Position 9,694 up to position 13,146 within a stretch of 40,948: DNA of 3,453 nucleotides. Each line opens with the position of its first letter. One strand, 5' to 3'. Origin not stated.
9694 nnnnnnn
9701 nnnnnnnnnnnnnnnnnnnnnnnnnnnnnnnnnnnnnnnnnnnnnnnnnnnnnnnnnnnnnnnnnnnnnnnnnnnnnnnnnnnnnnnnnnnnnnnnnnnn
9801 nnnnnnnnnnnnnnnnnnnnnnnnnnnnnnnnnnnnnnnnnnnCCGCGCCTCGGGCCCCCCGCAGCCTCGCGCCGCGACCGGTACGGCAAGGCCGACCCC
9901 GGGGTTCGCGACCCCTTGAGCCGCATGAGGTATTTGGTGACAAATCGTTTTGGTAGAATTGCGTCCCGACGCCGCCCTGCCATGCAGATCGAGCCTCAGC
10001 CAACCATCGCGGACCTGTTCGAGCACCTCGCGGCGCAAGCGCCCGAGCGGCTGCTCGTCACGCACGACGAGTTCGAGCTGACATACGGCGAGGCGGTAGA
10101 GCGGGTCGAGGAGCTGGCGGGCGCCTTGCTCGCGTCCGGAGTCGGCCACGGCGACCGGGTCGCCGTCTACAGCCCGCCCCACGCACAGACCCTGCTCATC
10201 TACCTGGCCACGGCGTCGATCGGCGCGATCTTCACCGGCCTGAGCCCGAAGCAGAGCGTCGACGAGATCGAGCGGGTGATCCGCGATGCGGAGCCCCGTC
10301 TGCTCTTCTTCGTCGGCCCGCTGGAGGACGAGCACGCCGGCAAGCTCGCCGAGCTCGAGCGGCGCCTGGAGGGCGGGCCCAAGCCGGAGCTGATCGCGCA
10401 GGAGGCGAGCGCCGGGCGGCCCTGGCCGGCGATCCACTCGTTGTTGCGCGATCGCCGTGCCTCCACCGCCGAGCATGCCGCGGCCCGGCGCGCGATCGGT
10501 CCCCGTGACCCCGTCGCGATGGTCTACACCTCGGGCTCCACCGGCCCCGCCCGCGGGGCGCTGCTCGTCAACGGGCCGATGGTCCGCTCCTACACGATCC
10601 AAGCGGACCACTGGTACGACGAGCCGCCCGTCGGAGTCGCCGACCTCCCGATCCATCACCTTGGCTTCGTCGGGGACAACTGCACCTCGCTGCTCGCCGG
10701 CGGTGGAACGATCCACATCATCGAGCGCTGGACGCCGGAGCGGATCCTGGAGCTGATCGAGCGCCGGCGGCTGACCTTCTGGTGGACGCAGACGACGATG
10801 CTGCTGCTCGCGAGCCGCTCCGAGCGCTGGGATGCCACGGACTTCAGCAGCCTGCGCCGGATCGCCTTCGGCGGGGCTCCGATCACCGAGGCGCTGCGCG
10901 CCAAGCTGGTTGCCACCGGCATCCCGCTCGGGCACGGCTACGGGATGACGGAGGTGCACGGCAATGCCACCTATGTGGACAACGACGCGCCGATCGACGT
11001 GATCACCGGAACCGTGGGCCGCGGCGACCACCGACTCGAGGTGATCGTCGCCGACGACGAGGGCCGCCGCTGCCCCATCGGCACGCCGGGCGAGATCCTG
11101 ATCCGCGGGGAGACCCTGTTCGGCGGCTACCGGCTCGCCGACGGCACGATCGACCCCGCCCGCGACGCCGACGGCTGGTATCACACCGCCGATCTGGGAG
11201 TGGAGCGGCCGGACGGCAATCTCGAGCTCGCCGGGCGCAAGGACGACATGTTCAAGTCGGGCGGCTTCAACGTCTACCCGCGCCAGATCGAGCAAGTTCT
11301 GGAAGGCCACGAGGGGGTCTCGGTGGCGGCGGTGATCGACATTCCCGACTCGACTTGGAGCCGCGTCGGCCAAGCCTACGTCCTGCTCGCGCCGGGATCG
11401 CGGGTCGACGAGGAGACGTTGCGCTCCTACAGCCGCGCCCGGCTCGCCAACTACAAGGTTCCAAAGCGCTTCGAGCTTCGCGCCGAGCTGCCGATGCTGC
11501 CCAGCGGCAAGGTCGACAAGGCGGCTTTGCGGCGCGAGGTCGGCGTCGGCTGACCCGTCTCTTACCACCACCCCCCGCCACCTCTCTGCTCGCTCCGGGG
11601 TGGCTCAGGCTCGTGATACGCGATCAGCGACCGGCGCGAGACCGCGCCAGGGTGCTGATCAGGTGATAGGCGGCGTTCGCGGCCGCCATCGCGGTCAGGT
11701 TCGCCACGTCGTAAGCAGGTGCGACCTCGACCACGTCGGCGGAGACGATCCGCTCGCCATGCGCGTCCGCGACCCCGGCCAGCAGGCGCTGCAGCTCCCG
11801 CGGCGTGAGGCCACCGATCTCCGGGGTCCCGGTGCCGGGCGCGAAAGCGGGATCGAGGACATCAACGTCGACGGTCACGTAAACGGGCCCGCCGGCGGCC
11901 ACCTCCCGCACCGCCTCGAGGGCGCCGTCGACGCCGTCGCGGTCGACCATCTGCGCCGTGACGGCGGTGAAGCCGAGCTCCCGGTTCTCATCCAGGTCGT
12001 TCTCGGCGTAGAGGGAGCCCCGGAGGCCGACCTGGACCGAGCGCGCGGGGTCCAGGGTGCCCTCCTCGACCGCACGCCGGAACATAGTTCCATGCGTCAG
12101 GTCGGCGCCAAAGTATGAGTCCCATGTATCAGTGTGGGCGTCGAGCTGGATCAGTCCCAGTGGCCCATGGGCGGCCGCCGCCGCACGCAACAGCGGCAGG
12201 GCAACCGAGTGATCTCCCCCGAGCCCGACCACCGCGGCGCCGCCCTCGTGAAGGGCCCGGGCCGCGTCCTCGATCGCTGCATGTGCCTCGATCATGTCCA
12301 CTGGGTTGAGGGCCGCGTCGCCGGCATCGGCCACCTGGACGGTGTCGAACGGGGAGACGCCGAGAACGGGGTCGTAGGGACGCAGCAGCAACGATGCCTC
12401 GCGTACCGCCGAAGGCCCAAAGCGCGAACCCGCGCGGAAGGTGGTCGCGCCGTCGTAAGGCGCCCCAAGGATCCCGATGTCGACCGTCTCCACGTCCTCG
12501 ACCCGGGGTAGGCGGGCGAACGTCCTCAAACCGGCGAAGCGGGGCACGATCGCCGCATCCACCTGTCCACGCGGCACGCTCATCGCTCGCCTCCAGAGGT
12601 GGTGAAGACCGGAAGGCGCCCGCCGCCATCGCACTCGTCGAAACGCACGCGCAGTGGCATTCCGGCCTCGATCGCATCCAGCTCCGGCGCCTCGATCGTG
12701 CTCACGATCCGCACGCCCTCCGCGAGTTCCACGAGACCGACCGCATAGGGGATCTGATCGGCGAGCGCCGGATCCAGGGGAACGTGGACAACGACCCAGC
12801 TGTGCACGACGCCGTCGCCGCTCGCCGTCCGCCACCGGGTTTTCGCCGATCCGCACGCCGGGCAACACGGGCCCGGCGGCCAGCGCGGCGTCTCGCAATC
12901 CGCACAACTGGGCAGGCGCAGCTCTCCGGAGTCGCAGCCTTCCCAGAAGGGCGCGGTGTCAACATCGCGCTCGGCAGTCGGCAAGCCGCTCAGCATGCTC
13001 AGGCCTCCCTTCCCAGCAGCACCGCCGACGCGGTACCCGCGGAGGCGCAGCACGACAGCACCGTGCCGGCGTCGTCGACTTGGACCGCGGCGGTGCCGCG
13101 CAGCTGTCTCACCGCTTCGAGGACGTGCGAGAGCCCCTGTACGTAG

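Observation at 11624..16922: igr-like ACAD / MaoC pair / Cys-less thiolase-fold + DUF35 cassette in one operon with a ureohydrolase and a DUF1989 protein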

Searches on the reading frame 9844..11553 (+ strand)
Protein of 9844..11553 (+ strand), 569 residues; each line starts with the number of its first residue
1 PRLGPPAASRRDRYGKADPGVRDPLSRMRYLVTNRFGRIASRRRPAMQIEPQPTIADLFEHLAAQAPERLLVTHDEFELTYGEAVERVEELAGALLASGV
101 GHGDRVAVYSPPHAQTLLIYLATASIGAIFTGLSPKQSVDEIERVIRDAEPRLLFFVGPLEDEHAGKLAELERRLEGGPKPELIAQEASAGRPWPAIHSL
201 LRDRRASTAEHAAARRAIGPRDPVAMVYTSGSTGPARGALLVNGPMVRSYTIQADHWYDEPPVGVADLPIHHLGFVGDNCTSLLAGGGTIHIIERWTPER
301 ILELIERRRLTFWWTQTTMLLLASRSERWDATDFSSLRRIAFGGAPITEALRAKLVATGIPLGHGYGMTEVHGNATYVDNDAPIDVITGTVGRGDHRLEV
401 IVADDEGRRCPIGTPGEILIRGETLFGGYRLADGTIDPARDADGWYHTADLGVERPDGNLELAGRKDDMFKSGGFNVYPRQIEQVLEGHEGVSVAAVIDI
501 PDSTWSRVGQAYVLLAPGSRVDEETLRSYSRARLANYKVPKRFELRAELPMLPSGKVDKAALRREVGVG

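Call 8: search_protein_families(library=pfam, proteins=[window:9844-11553:+], max_evalue=0.001)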
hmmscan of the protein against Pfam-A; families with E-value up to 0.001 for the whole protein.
window:9844-11553:+ (569 aa): 2 families
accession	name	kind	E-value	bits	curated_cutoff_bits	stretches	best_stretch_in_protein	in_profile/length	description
PF00501.34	AMP-binding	-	4.1e-65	220.5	29.9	1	59-429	1-383/384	AMP-binding enzyme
PF13193.12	AMP-binding_C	-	6e-12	46.8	24.5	1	481-556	1-76/76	AMP-binding enzyme C-terminal domain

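Call 36: search_protein_families(library=ncbifam, proteins=[window:9844-11553:+], max_evalue=0.00001)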
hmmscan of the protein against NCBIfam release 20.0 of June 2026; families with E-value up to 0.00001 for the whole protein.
window:9844-11553:+ (569 aa): 101 families (the best 25 are shown)
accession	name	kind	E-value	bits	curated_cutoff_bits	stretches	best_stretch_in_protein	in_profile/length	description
NF004837.0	PRK06187.1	subfamily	2e-89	300.2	476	1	52-566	7-522/531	long-chain-fatty-acid--CoA ligase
NF005801.1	PRK07656.1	equivalog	3.9e-81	273.2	657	1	54-563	2-500/500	FadD3 family acyl-CoA ligase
NF009233.0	PRK12583.1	subfamily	7.2e-73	245.8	832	1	52-564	17-548/558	fatty acid CoA ligase family protein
NF006182.0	PRK08316.1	subfamily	1.2e-72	245.1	663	1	51-565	9-516/523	fatty acyl-CoA synthetase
NF006572.0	PRK09088.1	equivalog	1.1e-69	235.4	696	2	200-565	119-486/491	acyl-CoA synthetase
NF005676.0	PRK07470.1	equivalog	1.4e-68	231.8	774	1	55-565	22-528/544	acyl-CoA synthetase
NF005702.0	PRK07514.1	subfamily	4.9e-68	229.7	558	1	58-565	9-499/506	malonyl-CoA synthase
NF005307.0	PRK06839.1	equivalog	1.6e-63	215.1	748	1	55-564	4-491/496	o-succinylbenzoate--CoA ligase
NF052580.1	Str24CoAsynCasG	equivalog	9e-63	212.4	750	1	54-561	42-545/548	steroid-24-oyl-CoA synthetase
NF006181.0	PRK08314.1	subfamily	4.3e-58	196.9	705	1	41-561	12-549/563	long-chain-fatty-acid--CoA ligase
NF004808.0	PRK06155.1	equivalog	8.7e-58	195.9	722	1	52-565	20-521/542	ATP-dependent acyl-CoA ligase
TIGR01923.1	menE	equivalog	2.5e-57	194.7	330.15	1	81-561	2-441/442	o-succinylbenzoate--CoA ligase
NF052269.1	Staph_lig_FadD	equivalog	4.7e-57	193.5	650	2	212-564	141-491/499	long-chain-fatty-acid--CoA ligase FadD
NF002966.0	PRK03640.1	equivalog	7.9e-57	192.9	556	2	202-565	122-479/483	o-succinylbenzoate--CoA ligase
NF004511.1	PRK05852.1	equivalog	4.3e-56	190.6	650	1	55-565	1-503/505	FadD7 family fatty acid--CoA ligase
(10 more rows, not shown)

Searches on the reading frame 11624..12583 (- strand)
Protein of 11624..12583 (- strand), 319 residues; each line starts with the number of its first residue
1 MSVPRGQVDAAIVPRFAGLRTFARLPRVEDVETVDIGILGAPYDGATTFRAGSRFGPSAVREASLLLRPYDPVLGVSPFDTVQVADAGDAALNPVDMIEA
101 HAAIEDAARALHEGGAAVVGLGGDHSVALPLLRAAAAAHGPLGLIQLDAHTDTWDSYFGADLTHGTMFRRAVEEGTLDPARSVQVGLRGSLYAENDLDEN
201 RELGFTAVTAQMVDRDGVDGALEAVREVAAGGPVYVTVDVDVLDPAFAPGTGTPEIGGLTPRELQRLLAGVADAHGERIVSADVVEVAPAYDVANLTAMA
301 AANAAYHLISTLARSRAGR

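Call 6: search_protein_families(library=pfam, proteins=[window:11624-12583:-], max_evalue=0.01)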
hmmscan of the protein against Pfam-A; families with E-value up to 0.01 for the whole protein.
window:11624-12583:- (319 aa): 1 family
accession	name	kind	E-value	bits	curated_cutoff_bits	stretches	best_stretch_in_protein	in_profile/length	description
PF00491.26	Arginase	-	2.1e-90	303.5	22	1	35-308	2-277/280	Arginase family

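Call 7: search_protein_families(library=ncbifam, proteins=[window:11624-12583:-], max_evalue=0.01)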
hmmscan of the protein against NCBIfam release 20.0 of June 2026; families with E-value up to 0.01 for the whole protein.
window:11624-12583:- (319 aa): 5 families
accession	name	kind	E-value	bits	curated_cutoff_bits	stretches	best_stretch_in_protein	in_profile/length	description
NF002564.0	PRK02190.1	subfamily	5.3e-87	291.8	302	1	13-315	12-304/307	agmatinase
TIGR01230.1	agmatinase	equivalog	8.8e-66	222.3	174.3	1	32-309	11-273/275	agmatinase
TIGR01227.1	hutG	equivalog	1.9e-42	145.5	229.15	1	29-309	30-306/307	formimidoylglutamase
TIGR01229.1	rocF_arginase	equivalog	4.4e-27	95.2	227.6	1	38-297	2-281/300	arginase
NF010347.0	PRK13775.1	equivalog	1.6e-09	37.5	381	1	82-314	93-329/331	formimidoylglutamase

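Call 12: search_solved_structures(query=window:11624-12583:-, show_alignments=1, max_evalue=1e-20)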
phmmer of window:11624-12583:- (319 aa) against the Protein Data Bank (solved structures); distinct sequences matched with E-value up to 1e-20: 21.
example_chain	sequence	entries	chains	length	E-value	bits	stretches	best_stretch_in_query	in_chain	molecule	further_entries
3nip_A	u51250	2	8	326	1.5e-86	294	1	8-317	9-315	3-guanidinopropionase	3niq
3nio_A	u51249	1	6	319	2.5e-76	260.5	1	13-312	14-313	Guanidinobutyrase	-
1gq6_A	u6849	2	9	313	1.5e-68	234.9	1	7-315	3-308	PROCLAVAMINATE AMIDINO HYDROLASE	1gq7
4dz4_A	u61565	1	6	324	5.1e-65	223.3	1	11-318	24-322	Agmatinase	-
7lol_A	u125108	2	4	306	1.8e-55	192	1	22-311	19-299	Agmatinase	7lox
7lba_A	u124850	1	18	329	2.4e-55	191.6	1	22-311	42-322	Agmatinase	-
9fek_A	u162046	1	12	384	5.3e-48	167.5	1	13-312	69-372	Putative agmatinase 2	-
7esr_A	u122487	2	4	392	6.3e-42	147.5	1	13-304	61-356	Probable agmatinase 2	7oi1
1wog_A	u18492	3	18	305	8.1e-39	137.3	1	16-300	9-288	agmatinase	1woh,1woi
3pzl_A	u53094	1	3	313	5.3e-31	111.6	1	30-302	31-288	Agmatine ureohydrolase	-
3lhl_A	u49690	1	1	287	7e-28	101.4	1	35-303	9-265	Putative agmatinase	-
6vsu_A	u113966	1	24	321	6.6e-26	94.9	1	33-310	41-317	Arginase 1, mitochondrial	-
8snf_D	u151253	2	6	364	1.3e-24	90.7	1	36-314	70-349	metformin hydrolase subunit A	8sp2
3m1r_A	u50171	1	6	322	5e-24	88.7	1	37-311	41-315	Formimidoylglutamase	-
8snk_I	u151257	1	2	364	6.3e-24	88.4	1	36-314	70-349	metformin hydrolase subunit A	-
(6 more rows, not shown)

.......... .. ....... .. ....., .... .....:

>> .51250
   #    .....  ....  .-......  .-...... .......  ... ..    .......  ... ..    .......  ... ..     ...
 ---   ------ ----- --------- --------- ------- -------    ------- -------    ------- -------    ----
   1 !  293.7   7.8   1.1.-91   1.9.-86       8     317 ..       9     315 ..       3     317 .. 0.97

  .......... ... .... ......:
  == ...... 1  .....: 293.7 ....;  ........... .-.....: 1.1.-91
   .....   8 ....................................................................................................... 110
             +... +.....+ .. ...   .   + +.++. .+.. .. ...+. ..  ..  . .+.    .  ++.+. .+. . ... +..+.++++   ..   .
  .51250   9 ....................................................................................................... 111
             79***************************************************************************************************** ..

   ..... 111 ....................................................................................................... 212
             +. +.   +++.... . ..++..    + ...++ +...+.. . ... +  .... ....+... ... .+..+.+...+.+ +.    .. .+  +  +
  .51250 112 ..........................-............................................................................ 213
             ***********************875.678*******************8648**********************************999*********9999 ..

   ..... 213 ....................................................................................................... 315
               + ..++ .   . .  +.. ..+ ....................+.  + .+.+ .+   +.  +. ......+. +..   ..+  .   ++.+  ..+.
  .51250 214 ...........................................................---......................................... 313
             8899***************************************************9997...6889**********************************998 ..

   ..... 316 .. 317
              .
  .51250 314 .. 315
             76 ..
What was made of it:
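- On Guanidino-acid ureohydrolases (GpuA/GbuA/GDAH): The motifs LGGDHS, DAHTD and DVDVLDP are visible in the alignment to 3nip (call 12). GpuA 294 bits and GbuA 260 bits, against 192 for E. coli agmatinase (7lol/7lba), 223 for a structural-genomics entry labelled agmatinase (4dz4) and 95 or less for arginases (call 12).
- Guanidino-acid rather than agmatine specificity is suggested by bit scores: GpuA 294 and GbuA 260, against 192 for E. coli agmatinase (7lol/7lba) and 223 for a structural-genomics entry labelled agmatinase (4dz4) (call 12). The ureohydrolase is closer to guanidino-acid hydrolases than to E. coli agmatinase (call 12).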

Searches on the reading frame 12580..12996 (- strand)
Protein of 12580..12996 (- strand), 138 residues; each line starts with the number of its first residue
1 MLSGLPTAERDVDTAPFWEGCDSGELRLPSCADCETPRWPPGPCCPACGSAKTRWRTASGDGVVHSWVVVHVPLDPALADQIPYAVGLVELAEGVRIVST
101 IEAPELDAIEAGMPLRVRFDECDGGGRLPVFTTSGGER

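Call 6: search_protein_families(library=pfam, proteins=[window:12580-12996:-], max_evalue=0.01)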
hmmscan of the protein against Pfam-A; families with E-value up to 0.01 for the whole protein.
window:12580-12996:- (138 aa): 2 families
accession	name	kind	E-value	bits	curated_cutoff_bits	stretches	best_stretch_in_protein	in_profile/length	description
PF01796.24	OB_ChsH2_C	-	1.9e-18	66.6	27.1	1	55-120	1-65/65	ChsH2, C-terminal OB-fold domain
PF12172.15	zf-ChsH2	-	2.3e-09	37.3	23.2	1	18-52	1-35/37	ChsH2, rubredoxin-like zinc ribbon domain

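Call 7: search_protein_families(library=ncbifam, proteins=[window:12580-12996:-], max_evalue=0.01)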
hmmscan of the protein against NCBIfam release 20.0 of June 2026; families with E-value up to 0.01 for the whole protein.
window:12580-12996:- (138 aa): 1 family
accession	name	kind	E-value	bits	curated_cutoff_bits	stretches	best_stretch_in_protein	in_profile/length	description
NF053627.1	BnzsclthlBbsAGT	equivalog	0.00033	20.6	250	1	30-103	40-110/145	benzoylsuccinyl-CoA thiolase subunit BbsA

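Call 13: search_solved_structures(query=window:12580-12996:-, show_alignments=1, max_evalue=0.01)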
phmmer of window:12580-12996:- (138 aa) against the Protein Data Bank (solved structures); distinct sequences matched with E-value up to 0.01: 4.
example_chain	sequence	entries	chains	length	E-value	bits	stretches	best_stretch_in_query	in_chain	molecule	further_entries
6ok1_B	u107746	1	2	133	2e-24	89.4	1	13-132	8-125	ChsH2(DUF35)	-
9myr_B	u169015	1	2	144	4e-23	85.1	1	14-136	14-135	Acyl dehydratase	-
6esq_E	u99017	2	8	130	3.2e-06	30.3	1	30-126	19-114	Pfam DUF35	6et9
6htj_A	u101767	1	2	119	0.00011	25.2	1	19-133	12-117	Nucleic-acid-binding protein containing a Zn-ribbon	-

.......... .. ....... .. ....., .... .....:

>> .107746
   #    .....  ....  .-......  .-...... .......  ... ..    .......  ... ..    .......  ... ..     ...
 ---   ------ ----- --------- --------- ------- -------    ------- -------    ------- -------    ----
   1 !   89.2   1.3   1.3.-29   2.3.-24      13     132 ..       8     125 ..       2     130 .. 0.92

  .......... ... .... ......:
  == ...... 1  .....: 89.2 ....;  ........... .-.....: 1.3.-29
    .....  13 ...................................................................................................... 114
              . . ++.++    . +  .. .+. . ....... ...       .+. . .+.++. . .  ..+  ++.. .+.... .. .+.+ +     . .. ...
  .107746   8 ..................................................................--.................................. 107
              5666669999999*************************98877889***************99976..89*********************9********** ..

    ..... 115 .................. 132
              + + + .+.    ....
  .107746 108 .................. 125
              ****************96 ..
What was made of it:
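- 12580..12996 (-): Free-standing DUF35 protein (rubredoxin-like Zn ribbon plus OB fold), the expected partner of the aldolase. Calls 6 and 13 (6ok1_B, E 2e-24).
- On Ltp2-type thiolase-fold retro-aldolase: 6ok1_B matches at E 2e-24 (call 13).
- The DUF35 partner matches 6ok1_B (call 13).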
